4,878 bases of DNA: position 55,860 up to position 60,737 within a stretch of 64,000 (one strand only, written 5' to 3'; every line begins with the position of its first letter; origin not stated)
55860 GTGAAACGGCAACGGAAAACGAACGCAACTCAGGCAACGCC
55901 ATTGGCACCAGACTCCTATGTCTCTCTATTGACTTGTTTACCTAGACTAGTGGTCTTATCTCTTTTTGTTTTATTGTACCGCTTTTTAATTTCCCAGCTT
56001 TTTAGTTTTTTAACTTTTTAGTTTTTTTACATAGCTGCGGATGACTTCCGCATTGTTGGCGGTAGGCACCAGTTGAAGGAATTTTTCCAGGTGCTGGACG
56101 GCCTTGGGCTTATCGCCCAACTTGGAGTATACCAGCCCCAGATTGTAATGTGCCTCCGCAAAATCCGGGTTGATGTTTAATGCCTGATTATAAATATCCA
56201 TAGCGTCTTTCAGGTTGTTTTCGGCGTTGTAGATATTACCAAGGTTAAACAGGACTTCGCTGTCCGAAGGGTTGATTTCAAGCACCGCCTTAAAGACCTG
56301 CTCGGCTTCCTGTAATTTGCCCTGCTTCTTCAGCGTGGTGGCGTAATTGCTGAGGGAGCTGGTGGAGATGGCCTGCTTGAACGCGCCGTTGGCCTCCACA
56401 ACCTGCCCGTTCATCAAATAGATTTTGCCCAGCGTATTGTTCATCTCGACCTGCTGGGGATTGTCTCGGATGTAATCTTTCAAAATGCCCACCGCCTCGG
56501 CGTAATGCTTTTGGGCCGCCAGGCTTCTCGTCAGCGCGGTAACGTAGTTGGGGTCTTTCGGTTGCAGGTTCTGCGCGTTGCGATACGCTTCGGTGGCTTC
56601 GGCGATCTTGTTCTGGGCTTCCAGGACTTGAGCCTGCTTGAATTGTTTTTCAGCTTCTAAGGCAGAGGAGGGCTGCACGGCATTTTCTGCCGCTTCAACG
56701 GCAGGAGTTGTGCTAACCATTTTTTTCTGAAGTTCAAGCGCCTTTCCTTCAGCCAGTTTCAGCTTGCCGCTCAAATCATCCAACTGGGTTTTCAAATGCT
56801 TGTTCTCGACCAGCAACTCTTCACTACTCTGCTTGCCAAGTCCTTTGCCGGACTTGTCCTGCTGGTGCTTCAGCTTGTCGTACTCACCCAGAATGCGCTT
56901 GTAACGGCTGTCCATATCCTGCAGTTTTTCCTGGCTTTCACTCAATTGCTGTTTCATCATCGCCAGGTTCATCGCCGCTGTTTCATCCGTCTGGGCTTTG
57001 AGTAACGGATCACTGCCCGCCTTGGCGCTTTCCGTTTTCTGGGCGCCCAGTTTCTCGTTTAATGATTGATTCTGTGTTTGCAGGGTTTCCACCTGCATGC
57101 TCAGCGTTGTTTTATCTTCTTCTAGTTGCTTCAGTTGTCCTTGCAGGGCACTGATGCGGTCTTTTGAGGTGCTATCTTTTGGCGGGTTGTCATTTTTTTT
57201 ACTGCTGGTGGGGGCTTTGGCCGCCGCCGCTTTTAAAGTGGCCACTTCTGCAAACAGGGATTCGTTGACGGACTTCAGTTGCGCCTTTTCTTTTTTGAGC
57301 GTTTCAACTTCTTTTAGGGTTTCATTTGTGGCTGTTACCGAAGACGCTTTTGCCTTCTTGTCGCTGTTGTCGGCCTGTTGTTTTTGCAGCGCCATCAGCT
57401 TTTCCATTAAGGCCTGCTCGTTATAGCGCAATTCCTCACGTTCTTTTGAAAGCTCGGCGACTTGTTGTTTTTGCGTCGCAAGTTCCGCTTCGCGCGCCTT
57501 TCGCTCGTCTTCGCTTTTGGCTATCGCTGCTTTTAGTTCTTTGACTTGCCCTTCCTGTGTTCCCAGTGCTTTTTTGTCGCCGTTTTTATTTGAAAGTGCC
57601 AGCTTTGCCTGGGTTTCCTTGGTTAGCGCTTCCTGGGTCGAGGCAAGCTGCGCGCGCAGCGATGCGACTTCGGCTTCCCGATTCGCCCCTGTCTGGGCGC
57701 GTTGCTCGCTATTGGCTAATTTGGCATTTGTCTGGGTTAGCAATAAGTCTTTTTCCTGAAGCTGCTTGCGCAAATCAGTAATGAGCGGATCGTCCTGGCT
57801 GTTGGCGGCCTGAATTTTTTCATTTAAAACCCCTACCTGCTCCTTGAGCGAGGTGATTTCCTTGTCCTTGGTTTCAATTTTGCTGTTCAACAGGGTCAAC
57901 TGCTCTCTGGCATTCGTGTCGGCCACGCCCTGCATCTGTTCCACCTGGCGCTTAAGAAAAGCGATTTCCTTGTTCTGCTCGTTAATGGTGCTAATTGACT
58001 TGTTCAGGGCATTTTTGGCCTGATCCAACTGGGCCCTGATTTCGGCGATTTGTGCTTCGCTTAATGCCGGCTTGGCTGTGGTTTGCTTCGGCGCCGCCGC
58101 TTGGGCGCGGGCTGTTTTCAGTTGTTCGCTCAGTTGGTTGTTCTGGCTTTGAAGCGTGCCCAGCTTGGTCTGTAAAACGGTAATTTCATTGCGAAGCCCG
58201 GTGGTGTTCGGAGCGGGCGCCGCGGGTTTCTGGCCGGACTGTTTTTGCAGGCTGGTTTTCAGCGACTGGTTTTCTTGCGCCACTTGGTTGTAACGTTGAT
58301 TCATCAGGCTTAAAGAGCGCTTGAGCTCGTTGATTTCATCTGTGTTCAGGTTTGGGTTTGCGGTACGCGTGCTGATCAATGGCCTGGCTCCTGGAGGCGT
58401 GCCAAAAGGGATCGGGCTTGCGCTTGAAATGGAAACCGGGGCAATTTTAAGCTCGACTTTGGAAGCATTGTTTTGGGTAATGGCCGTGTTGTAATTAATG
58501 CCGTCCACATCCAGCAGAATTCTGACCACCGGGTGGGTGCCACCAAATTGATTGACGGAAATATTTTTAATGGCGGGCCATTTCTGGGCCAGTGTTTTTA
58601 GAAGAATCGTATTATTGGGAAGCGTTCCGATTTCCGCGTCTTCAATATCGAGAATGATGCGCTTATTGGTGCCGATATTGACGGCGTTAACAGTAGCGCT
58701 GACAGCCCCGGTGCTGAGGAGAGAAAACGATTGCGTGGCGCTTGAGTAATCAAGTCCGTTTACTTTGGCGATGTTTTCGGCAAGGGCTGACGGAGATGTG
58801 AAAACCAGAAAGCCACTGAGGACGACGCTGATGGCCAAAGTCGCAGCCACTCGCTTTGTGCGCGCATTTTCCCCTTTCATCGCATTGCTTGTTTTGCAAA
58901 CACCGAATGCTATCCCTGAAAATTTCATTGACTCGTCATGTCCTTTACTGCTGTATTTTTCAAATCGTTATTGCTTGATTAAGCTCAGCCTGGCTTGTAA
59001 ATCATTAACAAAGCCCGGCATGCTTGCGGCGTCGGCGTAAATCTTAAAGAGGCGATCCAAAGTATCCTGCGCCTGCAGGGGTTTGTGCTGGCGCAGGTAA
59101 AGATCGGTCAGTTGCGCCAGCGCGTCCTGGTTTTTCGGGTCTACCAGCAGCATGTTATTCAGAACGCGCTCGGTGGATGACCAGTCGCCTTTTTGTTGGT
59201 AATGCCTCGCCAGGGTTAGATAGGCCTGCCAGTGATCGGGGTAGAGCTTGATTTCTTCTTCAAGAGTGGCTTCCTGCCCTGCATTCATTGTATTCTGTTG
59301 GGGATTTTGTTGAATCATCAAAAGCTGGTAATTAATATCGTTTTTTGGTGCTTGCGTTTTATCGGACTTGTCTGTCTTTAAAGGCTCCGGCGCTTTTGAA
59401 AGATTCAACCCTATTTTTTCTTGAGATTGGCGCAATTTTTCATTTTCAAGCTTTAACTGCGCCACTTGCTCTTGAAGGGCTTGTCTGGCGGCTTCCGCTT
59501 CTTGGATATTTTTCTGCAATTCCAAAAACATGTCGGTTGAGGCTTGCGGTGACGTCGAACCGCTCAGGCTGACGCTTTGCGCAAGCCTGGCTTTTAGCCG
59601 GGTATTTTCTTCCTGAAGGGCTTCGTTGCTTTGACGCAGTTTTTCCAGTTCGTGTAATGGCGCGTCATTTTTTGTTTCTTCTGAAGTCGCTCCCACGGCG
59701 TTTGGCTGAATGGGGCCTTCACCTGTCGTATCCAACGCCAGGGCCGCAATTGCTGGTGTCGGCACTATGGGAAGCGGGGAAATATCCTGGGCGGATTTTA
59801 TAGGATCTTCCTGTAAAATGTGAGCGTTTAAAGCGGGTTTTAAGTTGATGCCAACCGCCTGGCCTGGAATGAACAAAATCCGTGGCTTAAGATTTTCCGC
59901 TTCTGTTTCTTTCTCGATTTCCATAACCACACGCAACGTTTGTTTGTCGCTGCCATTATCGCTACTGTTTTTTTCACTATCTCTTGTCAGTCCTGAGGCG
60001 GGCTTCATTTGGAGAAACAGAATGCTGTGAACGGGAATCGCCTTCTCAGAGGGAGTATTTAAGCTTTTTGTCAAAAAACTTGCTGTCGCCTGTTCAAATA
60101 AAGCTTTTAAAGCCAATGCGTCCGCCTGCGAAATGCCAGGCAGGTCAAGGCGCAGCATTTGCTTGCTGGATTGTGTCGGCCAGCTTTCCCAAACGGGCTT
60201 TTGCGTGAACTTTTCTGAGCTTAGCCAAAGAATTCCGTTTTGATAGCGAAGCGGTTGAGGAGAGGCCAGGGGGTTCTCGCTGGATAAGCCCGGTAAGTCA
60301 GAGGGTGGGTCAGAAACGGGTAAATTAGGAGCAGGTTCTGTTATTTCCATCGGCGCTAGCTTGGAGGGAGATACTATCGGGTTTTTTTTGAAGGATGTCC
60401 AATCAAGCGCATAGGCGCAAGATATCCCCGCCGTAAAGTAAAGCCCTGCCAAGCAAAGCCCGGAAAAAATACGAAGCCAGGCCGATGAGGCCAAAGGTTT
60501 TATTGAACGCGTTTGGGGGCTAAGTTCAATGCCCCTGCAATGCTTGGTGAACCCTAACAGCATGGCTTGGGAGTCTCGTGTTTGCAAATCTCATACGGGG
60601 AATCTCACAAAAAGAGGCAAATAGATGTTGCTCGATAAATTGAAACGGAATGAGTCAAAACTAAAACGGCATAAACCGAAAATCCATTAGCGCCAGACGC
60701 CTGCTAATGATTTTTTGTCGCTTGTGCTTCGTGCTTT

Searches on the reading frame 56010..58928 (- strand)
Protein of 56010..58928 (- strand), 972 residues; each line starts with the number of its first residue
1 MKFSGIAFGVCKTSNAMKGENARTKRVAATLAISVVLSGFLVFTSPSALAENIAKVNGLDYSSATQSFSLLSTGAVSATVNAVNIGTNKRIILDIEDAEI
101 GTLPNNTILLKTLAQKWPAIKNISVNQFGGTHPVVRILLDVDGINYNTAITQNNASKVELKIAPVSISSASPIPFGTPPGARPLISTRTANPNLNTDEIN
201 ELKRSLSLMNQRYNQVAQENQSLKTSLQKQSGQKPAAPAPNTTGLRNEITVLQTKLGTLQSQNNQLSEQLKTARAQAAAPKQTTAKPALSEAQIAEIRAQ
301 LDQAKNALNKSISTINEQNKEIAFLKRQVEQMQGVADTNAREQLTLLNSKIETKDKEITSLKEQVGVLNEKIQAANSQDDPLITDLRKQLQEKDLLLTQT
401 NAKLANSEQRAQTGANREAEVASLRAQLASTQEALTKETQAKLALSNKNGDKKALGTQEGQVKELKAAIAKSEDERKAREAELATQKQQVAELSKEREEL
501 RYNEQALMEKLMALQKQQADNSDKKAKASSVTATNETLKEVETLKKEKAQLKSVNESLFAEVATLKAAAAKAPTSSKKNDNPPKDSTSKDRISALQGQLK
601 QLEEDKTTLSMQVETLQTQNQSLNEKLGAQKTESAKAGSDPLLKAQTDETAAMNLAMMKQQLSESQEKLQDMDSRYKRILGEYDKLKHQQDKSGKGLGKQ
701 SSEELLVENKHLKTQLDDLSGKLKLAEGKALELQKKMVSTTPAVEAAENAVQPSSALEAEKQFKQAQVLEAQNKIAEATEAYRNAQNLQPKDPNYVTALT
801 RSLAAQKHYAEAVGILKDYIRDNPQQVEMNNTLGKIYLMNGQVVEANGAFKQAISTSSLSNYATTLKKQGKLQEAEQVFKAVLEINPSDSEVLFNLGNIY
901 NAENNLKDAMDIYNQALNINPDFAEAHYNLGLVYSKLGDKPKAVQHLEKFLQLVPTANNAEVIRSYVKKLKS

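Call 58: search_protein_families(library=pfam, proteins=[window:56010-58928:-], max_evalue=0.001)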
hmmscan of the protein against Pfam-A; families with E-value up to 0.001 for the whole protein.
window:56010-58928:- (972 aa): 16 families
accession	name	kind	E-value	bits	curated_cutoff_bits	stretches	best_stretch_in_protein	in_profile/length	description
PF07719.23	TPR_2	-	3.9e-26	89.4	27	2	924-956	1-33/34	Tetratricopeptide repeat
PF00515.34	TPR_1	-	7.3e-24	83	27.8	2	891-923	2-34/34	Tetratricopeptide repeat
PF13181.12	TPR_8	-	2.2e-20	71.5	25.7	2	891-922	2-33/34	Tetratricopeptide repeat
PF13414.12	TPR_11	-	2.6e-20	72.2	26.8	2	897-938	1-42/42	TPR repeat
PF13432.12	TPR_16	-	8.4e-20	71.3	32.7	1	864-921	5-62/65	Tetratricopeptide repeat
PF13428.12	TPR_14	-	2.4e-18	65.2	23.5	0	862-898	7-43/44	Tetratricopeptide repeat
PF13431.12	TPR_17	-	4.2e-18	64.5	24.4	2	913-945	2-34/34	Tetratricopeptide repeat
PF14559.12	TPR_19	-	3.1e-17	63.1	25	3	868-916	3-51/68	Tetratricopeptide repeat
PF13424.12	TPR_12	-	9.9e-17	61.3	30.1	2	858-919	5-74/77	Tetratricopeptide repeat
PF13176.12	TPR_7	-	9.6e-14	50.7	27.9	0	926-959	1-34/36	Tetratricopeptide repeat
PF12895.13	ANAPC3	-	6.6e-12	46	27.2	1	869-949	2-81/82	Anaphase-promoting complex, cyclosome, subunit 3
PF13371.12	TPR_9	-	2.3e-11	43.9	35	1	896-965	1-70/73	Tetratricopeptide repeat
PF13174.12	TPR_6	-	2.5e-11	43.9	26.3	0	925-956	1-32/33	Tetratricopeptide repeat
PF13374.12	TPR_10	-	4e-11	43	27.5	0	857-885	3-31/42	Tetratricopeptide repeat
PF23914.1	TPR_CcmH_CycH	-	7e-08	32.9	42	2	768-853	59-147/158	Cytochrome c-type biogenesis protein H TPR domain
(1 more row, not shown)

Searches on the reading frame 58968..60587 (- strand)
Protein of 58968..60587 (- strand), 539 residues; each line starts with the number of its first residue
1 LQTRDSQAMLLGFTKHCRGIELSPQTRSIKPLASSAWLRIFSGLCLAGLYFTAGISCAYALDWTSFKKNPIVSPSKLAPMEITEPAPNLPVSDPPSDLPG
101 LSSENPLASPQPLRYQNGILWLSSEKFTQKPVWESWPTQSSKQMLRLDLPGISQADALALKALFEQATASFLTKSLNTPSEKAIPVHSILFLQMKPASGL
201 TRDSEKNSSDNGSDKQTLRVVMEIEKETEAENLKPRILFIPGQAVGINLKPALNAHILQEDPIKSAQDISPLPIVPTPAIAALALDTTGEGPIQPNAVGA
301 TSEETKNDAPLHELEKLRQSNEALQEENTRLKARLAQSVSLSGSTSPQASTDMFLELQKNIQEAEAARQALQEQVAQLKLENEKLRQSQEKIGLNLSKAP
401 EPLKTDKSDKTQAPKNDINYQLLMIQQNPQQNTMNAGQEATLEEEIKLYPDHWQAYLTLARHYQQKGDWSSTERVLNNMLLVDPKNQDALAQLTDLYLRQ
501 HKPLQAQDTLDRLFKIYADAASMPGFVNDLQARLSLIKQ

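Call 58: search_protein_families(library=pfam, proteins=[window:58968-60587:-], max_evalue=0.001)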
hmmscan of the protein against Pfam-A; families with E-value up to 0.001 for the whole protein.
window:58968-60587:- (539 aa): 2 families
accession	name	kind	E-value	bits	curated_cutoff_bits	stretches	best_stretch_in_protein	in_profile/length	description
PF14559.12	TPR_19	-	2.9e-06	28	25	1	466-519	4-57/68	Tetratricopeptide repeat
PF13431.12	TPR_17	-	0.00094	19.7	24.4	0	482-507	8-33/34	Tetratricopeptide repeat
